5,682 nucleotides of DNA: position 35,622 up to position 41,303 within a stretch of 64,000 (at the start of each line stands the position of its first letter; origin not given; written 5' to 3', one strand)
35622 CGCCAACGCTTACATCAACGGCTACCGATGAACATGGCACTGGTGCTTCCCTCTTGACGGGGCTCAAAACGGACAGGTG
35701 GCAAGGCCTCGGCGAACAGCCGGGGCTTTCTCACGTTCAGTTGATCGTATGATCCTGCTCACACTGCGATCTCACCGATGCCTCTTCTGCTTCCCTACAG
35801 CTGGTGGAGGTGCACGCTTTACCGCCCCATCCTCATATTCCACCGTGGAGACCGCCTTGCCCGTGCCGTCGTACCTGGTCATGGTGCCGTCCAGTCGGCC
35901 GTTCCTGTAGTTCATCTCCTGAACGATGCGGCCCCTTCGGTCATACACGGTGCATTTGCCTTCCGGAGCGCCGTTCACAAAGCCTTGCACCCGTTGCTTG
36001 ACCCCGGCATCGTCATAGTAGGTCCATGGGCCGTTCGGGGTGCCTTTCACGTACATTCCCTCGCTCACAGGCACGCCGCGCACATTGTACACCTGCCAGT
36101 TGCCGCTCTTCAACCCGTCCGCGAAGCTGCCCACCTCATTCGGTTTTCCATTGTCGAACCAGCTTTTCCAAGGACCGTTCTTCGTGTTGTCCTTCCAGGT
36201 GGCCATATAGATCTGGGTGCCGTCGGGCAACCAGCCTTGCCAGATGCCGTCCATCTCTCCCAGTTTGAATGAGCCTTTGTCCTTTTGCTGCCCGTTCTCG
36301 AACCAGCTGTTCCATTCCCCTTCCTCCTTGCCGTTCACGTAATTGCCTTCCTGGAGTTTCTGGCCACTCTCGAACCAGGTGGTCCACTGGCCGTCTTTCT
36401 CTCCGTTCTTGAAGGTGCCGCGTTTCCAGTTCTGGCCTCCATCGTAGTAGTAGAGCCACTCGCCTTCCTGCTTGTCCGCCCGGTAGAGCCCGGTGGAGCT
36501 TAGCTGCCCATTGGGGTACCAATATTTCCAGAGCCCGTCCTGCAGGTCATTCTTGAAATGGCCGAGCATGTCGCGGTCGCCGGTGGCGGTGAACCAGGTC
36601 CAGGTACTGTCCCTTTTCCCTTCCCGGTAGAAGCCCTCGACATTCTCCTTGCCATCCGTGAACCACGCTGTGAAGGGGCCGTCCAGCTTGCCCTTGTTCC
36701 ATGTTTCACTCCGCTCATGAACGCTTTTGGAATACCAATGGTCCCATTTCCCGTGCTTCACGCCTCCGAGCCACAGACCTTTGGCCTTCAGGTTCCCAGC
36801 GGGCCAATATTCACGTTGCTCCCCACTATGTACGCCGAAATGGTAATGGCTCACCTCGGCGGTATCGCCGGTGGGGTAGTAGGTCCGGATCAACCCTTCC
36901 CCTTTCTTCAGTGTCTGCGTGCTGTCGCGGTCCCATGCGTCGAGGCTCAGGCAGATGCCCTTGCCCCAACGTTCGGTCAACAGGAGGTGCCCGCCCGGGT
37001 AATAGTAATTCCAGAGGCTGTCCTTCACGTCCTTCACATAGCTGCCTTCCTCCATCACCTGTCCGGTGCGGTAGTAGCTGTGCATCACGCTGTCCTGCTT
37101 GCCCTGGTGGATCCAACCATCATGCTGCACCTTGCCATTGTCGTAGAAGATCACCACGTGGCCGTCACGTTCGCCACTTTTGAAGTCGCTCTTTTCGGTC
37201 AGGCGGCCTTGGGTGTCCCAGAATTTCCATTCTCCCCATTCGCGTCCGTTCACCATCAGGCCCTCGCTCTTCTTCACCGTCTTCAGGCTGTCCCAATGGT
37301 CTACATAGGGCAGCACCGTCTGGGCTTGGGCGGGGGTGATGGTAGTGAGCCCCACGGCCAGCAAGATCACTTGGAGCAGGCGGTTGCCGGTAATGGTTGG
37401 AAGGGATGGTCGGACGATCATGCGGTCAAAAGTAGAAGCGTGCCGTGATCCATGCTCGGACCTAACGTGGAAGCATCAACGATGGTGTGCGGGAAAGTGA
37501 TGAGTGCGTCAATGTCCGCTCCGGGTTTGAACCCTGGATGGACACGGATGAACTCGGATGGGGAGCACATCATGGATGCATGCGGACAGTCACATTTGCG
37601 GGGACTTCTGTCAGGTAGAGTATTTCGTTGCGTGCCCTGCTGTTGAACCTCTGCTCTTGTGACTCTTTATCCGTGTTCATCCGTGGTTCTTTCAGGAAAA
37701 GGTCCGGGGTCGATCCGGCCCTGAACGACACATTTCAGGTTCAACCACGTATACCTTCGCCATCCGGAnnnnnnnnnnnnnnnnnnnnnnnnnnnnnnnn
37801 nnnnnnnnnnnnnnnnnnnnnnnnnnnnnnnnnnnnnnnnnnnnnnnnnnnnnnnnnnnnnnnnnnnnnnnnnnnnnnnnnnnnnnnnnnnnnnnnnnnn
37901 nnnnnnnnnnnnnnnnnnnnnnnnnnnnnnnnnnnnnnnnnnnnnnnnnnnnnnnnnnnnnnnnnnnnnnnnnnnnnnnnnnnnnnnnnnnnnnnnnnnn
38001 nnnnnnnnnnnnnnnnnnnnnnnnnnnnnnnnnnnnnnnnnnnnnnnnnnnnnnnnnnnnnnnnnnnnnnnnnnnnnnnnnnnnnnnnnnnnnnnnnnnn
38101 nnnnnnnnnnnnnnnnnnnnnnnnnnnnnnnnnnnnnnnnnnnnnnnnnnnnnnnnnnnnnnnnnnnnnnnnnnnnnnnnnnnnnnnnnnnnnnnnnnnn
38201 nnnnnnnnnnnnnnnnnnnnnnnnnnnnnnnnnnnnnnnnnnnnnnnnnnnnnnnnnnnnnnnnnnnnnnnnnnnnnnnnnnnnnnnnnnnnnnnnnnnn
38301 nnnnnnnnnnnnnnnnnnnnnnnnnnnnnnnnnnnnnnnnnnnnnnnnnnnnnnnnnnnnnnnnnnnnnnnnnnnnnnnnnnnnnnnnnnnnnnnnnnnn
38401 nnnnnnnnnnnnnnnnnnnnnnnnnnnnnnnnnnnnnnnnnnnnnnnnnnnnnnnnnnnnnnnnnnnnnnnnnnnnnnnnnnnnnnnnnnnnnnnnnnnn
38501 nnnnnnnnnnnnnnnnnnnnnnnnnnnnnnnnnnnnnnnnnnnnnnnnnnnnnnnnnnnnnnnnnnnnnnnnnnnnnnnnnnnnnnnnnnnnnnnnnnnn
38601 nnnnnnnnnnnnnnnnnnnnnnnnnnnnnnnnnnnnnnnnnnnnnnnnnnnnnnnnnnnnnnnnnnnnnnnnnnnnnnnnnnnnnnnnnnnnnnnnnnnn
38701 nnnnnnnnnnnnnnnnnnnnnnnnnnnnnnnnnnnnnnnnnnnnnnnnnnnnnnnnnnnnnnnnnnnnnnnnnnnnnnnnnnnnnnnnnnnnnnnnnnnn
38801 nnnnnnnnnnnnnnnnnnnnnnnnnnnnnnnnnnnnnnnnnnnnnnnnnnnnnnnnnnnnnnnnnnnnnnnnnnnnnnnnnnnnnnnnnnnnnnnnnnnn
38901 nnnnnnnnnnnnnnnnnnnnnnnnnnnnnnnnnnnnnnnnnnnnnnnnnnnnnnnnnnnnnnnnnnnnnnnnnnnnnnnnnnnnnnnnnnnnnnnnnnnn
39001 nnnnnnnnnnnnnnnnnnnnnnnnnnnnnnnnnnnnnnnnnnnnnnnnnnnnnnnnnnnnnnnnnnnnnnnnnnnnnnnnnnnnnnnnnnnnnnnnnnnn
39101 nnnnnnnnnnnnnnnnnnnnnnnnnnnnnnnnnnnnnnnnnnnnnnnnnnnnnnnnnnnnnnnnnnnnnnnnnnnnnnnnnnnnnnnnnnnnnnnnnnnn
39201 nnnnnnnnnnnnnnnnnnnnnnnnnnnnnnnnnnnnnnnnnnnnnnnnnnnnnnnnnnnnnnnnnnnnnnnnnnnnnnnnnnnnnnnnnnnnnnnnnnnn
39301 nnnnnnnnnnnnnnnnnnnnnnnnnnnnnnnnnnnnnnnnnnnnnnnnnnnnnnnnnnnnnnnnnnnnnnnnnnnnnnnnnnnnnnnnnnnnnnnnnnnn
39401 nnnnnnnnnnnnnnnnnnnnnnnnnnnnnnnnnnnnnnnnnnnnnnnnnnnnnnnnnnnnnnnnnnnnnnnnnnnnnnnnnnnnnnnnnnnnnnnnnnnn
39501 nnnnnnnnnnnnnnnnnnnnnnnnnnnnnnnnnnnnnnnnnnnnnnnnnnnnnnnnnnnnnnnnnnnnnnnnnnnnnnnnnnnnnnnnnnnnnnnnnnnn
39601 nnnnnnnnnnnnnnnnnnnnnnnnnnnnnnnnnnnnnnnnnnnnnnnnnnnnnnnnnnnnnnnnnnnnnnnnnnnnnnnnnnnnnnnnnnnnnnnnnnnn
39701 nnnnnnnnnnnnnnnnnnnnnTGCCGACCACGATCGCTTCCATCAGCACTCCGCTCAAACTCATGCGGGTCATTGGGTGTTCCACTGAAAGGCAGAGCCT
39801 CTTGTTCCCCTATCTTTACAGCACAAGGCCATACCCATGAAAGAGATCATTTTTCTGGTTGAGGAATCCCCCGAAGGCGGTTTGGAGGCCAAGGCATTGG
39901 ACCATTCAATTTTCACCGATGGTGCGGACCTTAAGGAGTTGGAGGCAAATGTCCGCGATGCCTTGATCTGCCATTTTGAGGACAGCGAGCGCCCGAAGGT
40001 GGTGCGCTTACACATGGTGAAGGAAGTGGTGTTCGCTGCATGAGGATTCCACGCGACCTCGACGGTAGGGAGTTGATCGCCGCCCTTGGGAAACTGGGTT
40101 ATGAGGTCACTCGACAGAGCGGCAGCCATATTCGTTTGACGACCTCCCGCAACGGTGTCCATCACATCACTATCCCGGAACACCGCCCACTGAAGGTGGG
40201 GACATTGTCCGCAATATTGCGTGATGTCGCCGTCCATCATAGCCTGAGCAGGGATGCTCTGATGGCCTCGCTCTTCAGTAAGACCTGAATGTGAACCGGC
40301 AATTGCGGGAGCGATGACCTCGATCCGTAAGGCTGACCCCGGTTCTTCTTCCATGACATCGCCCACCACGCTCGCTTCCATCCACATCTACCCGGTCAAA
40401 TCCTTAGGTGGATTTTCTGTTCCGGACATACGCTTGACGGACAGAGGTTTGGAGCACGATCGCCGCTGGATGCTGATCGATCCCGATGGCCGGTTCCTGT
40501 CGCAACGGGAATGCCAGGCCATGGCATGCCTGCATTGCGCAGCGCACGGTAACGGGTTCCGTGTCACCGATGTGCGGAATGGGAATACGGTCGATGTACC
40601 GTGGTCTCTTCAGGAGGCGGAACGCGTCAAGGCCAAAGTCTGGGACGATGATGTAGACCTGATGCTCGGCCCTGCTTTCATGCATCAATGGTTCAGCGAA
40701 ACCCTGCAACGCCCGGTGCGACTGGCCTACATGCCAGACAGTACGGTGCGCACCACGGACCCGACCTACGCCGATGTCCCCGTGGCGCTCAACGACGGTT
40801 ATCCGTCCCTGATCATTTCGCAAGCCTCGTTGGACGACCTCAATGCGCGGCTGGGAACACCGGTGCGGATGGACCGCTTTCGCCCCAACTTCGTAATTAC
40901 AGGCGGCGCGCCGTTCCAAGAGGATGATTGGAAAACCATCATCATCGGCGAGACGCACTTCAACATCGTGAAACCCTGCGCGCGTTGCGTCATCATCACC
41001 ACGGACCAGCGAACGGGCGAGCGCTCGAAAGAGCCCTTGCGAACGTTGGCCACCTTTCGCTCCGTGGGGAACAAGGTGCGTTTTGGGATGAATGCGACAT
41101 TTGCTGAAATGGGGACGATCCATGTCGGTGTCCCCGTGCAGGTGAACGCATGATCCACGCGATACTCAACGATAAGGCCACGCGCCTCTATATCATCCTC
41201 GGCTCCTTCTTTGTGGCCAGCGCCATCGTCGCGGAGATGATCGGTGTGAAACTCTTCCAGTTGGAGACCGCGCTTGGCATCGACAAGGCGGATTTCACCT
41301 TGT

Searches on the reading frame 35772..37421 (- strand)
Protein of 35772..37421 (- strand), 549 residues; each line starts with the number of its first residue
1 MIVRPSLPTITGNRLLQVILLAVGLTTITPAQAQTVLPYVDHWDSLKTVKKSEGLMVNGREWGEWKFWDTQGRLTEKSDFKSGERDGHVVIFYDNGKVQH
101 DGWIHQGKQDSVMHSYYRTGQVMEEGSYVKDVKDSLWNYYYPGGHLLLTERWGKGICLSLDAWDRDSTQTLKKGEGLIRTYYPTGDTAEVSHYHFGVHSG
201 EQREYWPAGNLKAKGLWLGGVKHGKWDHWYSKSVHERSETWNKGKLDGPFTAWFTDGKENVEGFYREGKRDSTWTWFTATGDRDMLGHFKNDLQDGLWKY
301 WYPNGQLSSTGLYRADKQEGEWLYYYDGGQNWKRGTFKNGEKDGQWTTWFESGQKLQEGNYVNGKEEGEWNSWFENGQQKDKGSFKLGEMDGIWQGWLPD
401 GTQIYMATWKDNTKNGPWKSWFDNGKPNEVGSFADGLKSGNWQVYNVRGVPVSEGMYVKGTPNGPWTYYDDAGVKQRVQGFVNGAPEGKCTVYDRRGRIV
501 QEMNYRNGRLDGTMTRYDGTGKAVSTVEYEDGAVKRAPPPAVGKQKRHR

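Call 7: search_protein_families(library=pfam, proteins=[window:35772-37421:-], max_evalue=0.001)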
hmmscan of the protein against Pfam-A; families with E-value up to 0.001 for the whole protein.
window:35772-37421:- (549 aa): 1 family
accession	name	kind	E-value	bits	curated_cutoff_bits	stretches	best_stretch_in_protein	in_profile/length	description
PF07661.19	MORN_2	-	6e-33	109.4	29.6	1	294-313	1-20/22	MORN repeat variant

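Call 28: search_protein_families(library=ncbifam, proteins=[window:35772-37421:-], max_evalue=0.001)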
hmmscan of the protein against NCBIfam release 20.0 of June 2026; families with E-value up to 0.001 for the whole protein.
window:35772-37421:- (549 aa): 1 family
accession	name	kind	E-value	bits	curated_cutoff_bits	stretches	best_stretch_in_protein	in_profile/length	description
NF033566.1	adhes_LIC20035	equivalog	1.5e-24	86.6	250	5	357-447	107-197/434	LIC20035 family adhesin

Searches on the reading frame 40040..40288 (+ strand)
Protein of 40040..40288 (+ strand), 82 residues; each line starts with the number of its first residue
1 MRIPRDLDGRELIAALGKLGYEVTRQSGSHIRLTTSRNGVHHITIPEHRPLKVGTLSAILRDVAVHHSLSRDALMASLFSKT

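Call 37: search_protein_families(library=pfam, proteins=[window:40040-40288:+], max_evalue=0.01)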
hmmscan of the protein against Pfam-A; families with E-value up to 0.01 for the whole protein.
window:40040-40288:+ (82 aa): 1 family
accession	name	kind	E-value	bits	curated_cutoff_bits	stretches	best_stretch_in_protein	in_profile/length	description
PF07927.17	HicA_toxin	-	9.7e-15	54.9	27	1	9-63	1-56/58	HicA toxin of bacterial toxin-antitoxin,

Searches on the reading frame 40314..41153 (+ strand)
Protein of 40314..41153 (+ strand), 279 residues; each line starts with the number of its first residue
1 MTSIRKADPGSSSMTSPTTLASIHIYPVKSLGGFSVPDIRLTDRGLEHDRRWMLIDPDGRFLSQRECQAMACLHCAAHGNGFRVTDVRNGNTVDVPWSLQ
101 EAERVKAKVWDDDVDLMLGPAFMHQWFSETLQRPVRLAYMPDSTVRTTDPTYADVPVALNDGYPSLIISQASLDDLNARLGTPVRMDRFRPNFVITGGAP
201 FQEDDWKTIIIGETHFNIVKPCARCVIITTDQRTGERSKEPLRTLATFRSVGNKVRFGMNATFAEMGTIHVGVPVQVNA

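Call 7: search_protein_families(library=pfam, proteins=[window:40314-41153:+], max_evalue=0.001)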
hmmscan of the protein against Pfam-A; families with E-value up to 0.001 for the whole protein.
window:40314-41153:+ (279 aa): 2 families
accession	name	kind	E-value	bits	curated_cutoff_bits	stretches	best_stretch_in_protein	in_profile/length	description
PF03473.23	MOSC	-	2.3e-23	82.9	22.7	1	157-275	4-119/120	MOSC domain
PF03476.21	MOSC_N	-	9e-20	71.1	25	1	19-133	3-118/119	MOSC N-terminal beta barrel domain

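Call 37: search_protein_families(library=pfam, proteins=[window:40353-41153:+], max_evalue=0.01)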
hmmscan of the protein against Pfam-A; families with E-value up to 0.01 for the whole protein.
window:40353-41153:+ (266 aa): 2 families
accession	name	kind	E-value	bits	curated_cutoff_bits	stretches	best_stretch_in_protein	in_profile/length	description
PF03473.23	MOSC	-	2.1e-23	83.1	22.7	1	144-262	4-119/120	MOSC domain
PF03476.21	MOSC_N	-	8.1e-20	71.3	25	1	6-120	3-118/119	MOSC N-terminal beta barrel domain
